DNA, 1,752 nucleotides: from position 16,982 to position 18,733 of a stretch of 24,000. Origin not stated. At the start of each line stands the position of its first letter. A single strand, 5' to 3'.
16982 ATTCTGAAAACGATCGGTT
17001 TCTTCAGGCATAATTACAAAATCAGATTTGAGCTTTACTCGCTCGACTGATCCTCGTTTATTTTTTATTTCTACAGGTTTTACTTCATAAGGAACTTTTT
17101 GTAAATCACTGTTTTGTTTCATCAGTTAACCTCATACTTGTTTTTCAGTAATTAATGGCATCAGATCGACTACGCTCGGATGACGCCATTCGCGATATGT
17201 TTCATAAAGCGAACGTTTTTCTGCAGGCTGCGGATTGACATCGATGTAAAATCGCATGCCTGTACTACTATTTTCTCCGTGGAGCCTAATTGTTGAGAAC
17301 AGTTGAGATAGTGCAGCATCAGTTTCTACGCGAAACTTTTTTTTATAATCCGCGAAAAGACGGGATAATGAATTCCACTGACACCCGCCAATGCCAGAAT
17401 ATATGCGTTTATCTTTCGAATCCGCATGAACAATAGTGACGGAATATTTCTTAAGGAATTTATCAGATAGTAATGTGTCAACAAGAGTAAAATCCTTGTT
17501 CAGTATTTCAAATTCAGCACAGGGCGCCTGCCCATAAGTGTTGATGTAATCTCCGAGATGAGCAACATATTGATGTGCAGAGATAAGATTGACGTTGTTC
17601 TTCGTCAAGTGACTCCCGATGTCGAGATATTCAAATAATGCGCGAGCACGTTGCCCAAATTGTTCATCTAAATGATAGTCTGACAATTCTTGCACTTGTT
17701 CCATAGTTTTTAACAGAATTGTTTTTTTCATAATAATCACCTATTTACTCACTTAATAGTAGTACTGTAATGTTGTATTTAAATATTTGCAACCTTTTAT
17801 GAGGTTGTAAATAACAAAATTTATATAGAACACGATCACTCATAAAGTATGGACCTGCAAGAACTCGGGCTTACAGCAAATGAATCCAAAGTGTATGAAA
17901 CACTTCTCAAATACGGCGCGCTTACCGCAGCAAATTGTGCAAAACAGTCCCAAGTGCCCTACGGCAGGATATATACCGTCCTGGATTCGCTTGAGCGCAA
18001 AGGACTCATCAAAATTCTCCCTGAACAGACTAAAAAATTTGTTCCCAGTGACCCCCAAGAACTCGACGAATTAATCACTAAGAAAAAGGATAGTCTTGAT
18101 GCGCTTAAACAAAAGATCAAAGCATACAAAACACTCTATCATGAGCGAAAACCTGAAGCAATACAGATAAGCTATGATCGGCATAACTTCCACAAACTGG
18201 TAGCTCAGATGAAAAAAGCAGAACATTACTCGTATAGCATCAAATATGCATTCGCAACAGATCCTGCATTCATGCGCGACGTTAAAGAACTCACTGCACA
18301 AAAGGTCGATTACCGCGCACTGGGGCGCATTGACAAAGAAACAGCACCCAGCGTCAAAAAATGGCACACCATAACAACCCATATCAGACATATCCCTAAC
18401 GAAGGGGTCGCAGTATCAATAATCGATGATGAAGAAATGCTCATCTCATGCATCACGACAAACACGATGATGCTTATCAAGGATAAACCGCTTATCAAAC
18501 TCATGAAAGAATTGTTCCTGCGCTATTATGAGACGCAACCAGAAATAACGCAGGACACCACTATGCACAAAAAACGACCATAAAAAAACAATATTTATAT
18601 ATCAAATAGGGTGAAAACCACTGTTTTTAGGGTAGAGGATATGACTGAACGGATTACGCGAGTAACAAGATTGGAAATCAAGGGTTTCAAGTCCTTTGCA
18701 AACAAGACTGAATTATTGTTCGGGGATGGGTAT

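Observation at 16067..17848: AT-rich, SD-coupled two-gene ORFan operon divergent from a TrmB regulator: candidate uncharacterised accessory or defence module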

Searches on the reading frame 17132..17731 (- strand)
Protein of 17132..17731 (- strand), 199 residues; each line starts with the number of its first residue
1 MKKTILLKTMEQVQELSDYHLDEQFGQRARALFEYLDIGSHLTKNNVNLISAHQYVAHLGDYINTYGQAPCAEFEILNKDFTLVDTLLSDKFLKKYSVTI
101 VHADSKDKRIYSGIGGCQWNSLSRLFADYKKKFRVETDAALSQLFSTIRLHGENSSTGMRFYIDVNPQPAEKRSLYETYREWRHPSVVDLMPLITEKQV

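Call 4: search_protein_families(library=pfam, proteins=[window:17132-17731:-], max_evalue=1)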
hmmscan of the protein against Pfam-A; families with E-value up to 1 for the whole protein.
window:17132-17731:- (199 aa): 0 families

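Call 5: search_protein_families(library=padloc, proteins=[window:17132-17731:-], max_evalue=1)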
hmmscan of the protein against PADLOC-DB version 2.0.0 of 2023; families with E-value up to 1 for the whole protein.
window:17132-17731:- (199 aa): 1 family
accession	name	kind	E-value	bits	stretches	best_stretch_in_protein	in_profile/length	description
PDLC01578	Cmr5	-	0.042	11.9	1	7-34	8-35/136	CAS-III-B; effector_SS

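Call 6: search_protein_families(library=ncbifam, proteins=[window:17132-17731:-], max_evalue=1)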
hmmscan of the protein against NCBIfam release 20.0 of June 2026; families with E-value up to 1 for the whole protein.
window:17132-17731:- (199 aa): 0 families

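Call 7: search_protein_families(library=phrogs, proteins=[window:17132-17731:-], max_evalue=1)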
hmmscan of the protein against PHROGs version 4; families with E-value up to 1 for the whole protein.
window:17132-17731:- (199 aa): 1 family
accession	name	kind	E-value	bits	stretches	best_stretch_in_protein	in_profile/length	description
phrog_38692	-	unknown function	0.083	13.4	0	145-182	46-80/346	-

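Call 9: find_homologous_proteins(query=window:17132-17731:-, max_evalue=0.001)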
Query window:17132-17731:- (199 aa): 1 proteins with E <= 0.001 among 63 candidates.
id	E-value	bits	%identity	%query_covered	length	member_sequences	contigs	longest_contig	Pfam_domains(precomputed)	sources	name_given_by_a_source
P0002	3.2e-129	447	100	100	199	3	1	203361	-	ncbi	-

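Call 20: predict_structure(protein=window:17132-17731:-)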
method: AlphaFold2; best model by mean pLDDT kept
length: 199 residues; sequences in the alignment: 1
mean_pLDDT: 36.1   pTM: 0.27
mean pLDDT of the five models: 36.1, 34.5, 34.4, 33.5, 32.5
residues with pLDDT >= 90: 0; 70-90: 0; 50-70: 4; < 50: 195
segments of 3 or more residues with pLDDT < 50: 1-88, 95-135, 137-199
pLDDT, mean of each block of 10 residues (from residue 1): 28 35 39 38 29 43 42 35 48 47 32 25 39 45 34 33 43 33 28 25
secondary structure, 60 per line:
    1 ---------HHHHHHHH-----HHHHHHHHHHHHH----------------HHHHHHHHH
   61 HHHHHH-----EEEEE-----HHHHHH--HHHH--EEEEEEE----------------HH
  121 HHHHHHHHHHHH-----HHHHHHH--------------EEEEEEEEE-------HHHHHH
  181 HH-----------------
elements in order: H10-17 H23-35 H52-66 E72-76 H82-87 H90-93 E96-102 H119-132 H138-144 E159-167 H175-182
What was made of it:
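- On PD-(D/E)xK nucleases (A199): The single-sequence AlphaFold model has pLDDT 36 (call 20).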

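Call 26: find_homologous_proteins(query=A1, max_evalue=0.01)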
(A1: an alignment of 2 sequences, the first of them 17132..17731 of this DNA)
Query A1 (2 sequences) (199 aa, profile of the alignment): 2 proteins with E <= 0.01 among 1043 candidates.
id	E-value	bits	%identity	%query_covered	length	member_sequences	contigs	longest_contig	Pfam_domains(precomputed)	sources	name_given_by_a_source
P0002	1.0e-111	390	100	100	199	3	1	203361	-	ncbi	-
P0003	2.0e-109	382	36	98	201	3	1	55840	-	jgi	-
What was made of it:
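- Tried and rejected: A two-sequence A-family profile found only its two members (call 26).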

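Call 27: search_solved_structures(query=A1, max_evalue=10)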
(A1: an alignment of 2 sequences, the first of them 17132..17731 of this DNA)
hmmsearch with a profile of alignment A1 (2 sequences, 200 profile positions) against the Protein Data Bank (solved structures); distinct sequences matched with E-value up to 10: 0.
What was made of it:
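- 17132..17731 (-): A199: 199-aa soluble protein, first gene of the operon; a family of two known members. No family or PDB match (calls 4-7, 27).
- On PD-(D/E)xK nucleases (A199): No PDB hit at E <= 10 with the two-sequence profile (call 27).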

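Call 30: find_related_loci(query=A1, collection=metagenome_contigs, flank=6000)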
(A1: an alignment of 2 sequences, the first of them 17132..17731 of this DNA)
Query A1 (199 aa) in metagenome_contigs; peptide patterns used: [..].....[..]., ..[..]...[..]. (x = any residue, [..] = any of these).
249 stretches matched a pattern; 1 encode a relative of the query (tblastn E <= 1e-3); 1 distinct loci.
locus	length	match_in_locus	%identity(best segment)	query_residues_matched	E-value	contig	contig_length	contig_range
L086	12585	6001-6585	35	2-198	2e-38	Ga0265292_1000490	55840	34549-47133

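Call 62: search_dna_similar(query=window:17132-17731:-, collection=phages, mode=protein, max_evalue=0.1, max_rows=10)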
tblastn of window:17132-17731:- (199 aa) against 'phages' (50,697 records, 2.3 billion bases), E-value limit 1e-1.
No match.

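Call 64: search_dna_similar(query=window:17132-17731:-, collection=plasmids, mode=protein, max_evalue=0.1, max_rows=10)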
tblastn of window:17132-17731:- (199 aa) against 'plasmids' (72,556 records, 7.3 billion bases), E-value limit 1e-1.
No match.

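Call 66: fold_search(model_id=the predicted structure, library=pdb)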
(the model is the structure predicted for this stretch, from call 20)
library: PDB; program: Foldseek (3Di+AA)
matches with E <= 10: 81; with E <= 0.001: 0
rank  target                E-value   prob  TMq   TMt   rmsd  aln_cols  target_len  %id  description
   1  1p7g_H                2.3e-01  0.07  0.13  0.12  16.0       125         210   12  Crystal structure of superoxide dismutase from Pyrobaculum aerophilum (released 2003-12-02)
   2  2h8e                  5.3e-01  0.13  0.17  0.23   7.3        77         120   16  Structure RusA D70N (released 2007-04-24)
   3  7dwn_A                1.0e+00  0.03  0.18  0.13  16.3       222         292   12  Crystal structure of Vibrio fischeri DarR in complex with DNA reveals the transcriptional activation mechanism of LTTR (released 2021-07-07)
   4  5eqj_B                1.2e+00  0.03  0.13  0.08  22.8       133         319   10  Crystal structure of the two-subunit tRNA m1A58 methyltransferase from Saccharomyces cerevisiae (released 2016-09-14)
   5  3ak2_D                1.2e+00  0.02  0.10  0.10  15.0        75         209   16  Superoxide dismutase from Aeropyrum pernix K1, Mn-bound form (released 2011-02-02)
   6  2h8c_A                1.7e+00  0.06  0.14  0.19   7.6        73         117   12  Structure of RusA D70N in complex with DNA (released 2007-04-24)
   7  3ak2_A                1.8e+00  0.02  0.10  0.10  14.9        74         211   16  Superoxide dismutase from Aeropyrum pernix K1, Mn-bound form (released 2011-02-02)
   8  3ak2_B                1.9e+00  0.02  0.10  0.10  14.9        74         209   16  Superoxide dismutase from Aeropyrum pernix K1, Mn-bound form (released 2011-02-02)
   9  8z5k_MODEL_1_A        2.1e+00  0.01  0.11  0.10  20.0       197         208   10  Solution structure of PA2072 CHASE4 monomer. (released 2025-04-23)
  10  7mp7_MODEL_1_A        2.2e+00  0.05  0.13  0.25   9.7        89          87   10  Rules for designing protein fold switches and their implications for the folding code (released 2022-05-18)
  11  3ak2_C                2.2e+00  0.02  0.10  0.10  15.0        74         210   16  Superoxide dismutase from Aeropyrum pernix K1, Mn-bound form (released 2011-02-02)
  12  6ke6_RE               2.2e+00  0.01  0.11  0.04  17.5       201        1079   13  3.4 angstrom cryo-EM structure of yeast 90S small subunit preribosome (released 2020-08-05)
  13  8trh_Q                2.4e+00  0.01  0.11  0.05  31.3       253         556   11  The IDRc bound human core Mediator complex (released 2024-10-09)
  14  1i3s_B                2.7e+00  0.02  0.16  0.12  17.1       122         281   12  THE 2.7 ANGSTROM RESOLUTION CRYSTAL STRUCTURE OF A MUTATED BACULOVIRUS P35 AFTER CASPASE CLEAVAGE (released 2001-10-24)
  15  6ulg_F                2.7e+00  0.01  0.15  0.12  18.9       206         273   11  Cryo-EM structure of the FLCN-FNIP2-Rag-Ragulator complex (released 2019-11-20)
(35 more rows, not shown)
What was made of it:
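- On PD-(D/E)xK nucleases (A199): The Foldseek matches are meaningless (call 66).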

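Call 85: find_related_loci(query=A1, collection=viral_contigs, flank=5000)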
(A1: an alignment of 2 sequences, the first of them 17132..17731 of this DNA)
Query A1 (199 aa) in viral_contigs; peptide patterns used: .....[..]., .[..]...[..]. (x = any residue, [..] = any of these).
201 stretches matched a pattern, but none encodes a relative of the query by tblastn (E <= 1e-3).

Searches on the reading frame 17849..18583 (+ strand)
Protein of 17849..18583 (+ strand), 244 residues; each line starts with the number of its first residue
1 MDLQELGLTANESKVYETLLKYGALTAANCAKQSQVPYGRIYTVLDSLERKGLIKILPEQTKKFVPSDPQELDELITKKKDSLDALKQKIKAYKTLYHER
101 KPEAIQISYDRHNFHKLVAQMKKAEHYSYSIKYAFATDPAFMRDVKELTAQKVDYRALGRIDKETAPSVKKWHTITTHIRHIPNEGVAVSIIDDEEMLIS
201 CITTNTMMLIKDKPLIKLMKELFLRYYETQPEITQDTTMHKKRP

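Call 4: search_protein_families(library=pfam, proteins=[window:17849-18583:+], max_evalue=1)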
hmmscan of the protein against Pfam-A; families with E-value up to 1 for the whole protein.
window:17849-18583:+ (244 aa): 6 families
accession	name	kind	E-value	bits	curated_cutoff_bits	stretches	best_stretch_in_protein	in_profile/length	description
PF01978.25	TrmB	-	4.8e-20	71.6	25.6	1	3-69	1-67/68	Sugar-specific transcriptional regulator TrmB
PF03551.20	PadR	-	0.001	19.5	27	1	35-59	28-52/75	Transcriptional regulator PadR-like family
PF13091.12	PLDc_2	-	0.0032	17.7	27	1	117-193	1-75/132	PLD-like domain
PF01019.26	G_glu_transpept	-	0.0041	16.4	27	1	114-207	254-350/512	Gamma-glutamyltranspeptidase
PF08221.17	HTH_9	-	0.018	15.6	23.4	1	13-54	16-57/62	RNA polymerase III subunit RPC82 helix-turn-helix domain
PF04157.22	EAP30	-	0.06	13.5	26.8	0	22-54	182-215/219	EAP30/Vps36 family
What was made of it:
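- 17849..18583 (+): TrmB-family regulator (244 aa), divergent from the operon and directly upstream of SMC. Pfam PF01978, E 4.8e-20, 71.6 bits against a cut-off of 25.6 (call 4).
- On TrmB family transcription regulators (gene 17849-18583): PF01978, 71.6 bits against a cut-off of 25.6, E 4.8e-20 (call 4).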

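Call 6: search_protein_families(library=ncbifam, proteins=[window:17849-18583:+], max_evalue=1)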
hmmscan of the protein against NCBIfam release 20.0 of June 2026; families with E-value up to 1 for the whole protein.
window:17849-18583:+ (244 aa): 8 families
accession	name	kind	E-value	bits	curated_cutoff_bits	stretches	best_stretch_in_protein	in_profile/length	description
NF047390.1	TransRegTrmBL1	equivalog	1.4e-17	63.7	650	1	3-135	10-137/341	HTH-type sugar sensing transcriptional regulator TrmBL1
NF041141.1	tran_reg_TrmBL2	equivalog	1.5e-11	44.3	530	1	7-93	15-103/264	HTH-type transcriptional regulator TrmBL2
NF040851.1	tran_reg_TrmB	equivalog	8.7e-10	38.3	600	1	3-106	11-112/338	HTH-type sugar-sensing transcriptional regulator TrmB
NF047392.1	TransRegTrmBHalo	equivalog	1.4e-09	37.4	500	1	7-131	17-137/349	HTH-type sugar sensing transcriptional regulator TrmB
NF053606.1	Sta1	subfamily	0.029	14.4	80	1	7-56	17-66/100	Sta1 family transcriptional regulator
TIGR01884.1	cas_HTH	subfamily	0.03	13.7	60.2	1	7-57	139-189/202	CRISPR-associated CARF protein Csa3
NF041932.1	MzaB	equivalog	0.032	12.6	850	1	108-189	349-430/480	MZA anti-phage system associated ATPase MzaB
NF008046.0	PRK10779.1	equivalog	0.073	12.1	477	1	145-206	230-291/450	sigma E protease regulator RseP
